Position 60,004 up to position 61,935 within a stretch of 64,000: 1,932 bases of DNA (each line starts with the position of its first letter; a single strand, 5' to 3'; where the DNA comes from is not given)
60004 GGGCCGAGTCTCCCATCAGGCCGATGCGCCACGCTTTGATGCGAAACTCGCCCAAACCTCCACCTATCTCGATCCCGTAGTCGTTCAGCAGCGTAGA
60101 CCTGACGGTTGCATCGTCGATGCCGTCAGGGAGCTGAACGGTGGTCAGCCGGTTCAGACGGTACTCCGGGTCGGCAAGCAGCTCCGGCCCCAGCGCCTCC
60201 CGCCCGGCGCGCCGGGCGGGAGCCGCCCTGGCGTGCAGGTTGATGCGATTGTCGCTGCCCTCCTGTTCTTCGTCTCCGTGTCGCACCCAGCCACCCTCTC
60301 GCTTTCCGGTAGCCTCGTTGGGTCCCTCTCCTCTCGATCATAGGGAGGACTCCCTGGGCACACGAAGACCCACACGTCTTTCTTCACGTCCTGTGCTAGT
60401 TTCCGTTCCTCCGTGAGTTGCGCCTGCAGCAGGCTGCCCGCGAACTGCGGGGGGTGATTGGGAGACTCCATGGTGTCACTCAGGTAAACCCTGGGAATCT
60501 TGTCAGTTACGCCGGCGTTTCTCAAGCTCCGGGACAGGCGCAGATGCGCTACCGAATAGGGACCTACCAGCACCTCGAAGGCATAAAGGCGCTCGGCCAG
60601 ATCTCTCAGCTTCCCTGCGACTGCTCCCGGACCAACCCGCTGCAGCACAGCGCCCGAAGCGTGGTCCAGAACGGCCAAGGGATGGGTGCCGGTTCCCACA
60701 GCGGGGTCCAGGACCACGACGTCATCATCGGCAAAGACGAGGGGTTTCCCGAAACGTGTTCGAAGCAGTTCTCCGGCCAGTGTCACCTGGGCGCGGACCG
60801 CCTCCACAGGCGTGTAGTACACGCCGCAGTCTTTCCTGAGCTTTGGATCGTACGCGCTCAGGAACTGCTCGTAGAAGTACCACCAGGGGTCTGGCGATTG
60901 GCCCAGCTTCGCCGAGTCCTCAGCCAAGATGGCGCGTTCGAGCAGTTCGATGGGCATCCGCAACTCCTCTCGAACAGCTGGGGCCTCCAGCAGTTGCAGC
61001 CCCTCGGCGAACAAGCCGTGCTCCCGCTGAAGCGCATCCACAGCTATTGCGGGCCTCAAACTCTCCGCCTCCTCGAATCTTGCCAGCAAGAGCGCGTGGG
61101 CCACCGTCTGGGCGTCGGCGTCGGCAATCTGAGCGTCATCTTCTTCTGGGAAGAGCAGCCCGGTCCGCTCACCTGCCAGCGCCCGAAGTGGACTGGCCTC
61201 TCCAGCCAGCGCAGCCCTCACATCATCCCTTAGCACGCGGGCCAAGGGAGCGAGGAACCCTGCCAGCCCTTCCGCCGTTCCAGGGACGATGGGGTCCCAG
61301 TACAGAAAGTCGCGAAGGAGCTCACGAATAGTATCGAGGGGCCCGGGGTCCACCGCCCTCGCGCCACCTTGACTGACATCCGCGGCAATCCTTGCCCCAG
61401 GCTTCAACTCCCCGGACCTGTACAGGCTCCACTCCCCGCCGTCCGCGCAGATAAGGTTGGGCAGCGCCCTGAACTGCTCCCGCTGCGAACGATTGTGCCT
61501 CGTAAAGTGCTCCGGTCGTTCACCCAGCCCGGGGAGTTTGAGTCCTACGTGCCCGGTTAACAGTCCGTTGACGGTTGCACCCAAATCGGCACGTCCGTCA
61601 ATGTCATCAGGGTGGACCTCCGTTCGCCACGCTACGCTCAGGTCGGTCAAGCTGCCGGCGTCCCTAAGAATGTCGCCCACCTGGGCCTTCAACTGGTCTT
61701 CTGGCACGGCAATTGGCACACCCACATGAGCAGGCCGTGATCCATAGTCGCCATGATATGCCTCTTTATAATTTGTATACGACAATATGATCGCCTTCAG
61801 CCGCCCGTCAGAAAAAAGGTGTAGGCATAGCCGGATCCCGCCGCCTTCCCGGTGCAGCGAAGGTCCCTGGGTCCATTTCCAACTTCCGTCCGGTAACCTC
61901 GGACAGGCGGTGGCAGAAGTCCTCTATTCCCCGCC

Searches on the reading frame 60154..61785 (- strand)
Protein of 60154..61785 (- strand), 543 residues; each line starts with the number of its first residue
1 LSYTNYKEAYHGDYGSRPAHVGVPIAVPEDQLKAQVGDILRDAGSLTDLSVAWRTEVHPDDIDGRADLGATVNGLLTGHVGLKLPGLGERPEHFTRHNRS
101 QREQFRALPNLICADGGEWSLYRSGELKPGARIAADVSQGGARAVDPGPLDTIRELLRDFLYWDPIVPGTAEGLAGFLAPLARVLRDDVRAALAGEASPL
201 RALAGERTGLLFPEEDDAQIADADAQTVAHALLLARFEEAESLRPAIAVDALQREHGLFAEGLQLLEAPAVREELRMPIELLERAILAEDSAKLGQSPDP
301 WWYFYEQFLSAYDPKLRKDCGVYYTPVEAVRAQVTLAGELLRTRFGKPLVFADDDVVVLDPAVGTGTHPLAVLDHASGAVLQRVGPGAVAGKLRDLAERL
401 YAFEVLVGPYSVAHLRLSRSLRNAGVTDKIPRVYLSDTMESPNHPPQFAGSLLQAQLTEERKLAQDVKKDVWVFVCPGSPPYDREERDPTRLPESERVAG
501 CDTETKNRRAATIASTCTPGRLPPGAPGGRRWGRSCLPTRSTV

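Call 82: search_protein_families(library=pfam, proteins=[window:60154-61785:-], max_evalue=0.001)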
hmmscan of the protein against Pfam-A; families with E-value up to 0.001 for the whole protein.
window:60154-61785:- (543 aa): 1 family
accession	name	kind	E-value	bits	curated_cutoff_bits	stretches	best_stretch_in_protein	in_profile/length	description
PF02384.22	N6_Mtase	-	0.00032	20.6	20.4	1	304-370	9-62/311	N-6 DNA Methylase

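Call 83: search_protein_families(library=padloc, proteins=[window:60154-61785:-], max_evalue=0.001)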
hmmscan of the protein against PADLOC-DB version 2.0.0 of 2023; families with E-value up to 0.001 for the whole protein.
window:60154-61785:- (543 aa): 5 families
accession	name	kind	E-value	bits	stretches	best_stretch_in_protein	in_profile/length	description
PDLC03631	REase_MTase_IIG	-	3.5e-117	390.7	1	26-488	23-478/1086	Type IIG restriction enzyme-methyltransferase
PDLC03610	REase_MTase_IIG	-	1.4e-41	140.6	1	100-483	85-484/1096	Type IIG restriction enzyme-methyltransferase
PDLC03621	REase_MTase_IIG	-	1.1e-13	48.1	1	304-484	287-460/1024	Type IIG restriction enzyme-methyltransferase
PDLC03597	REase_MTase_IIG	-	1.2e-07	27.6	1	304-368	864-926/1646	Type IIG restriction enzyme-methyltransferase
PDLC03051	REase_MTase_I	-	5.1e-06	21.9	1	304-484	848-1023/1591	Type I restriction enzyme-methyltransferase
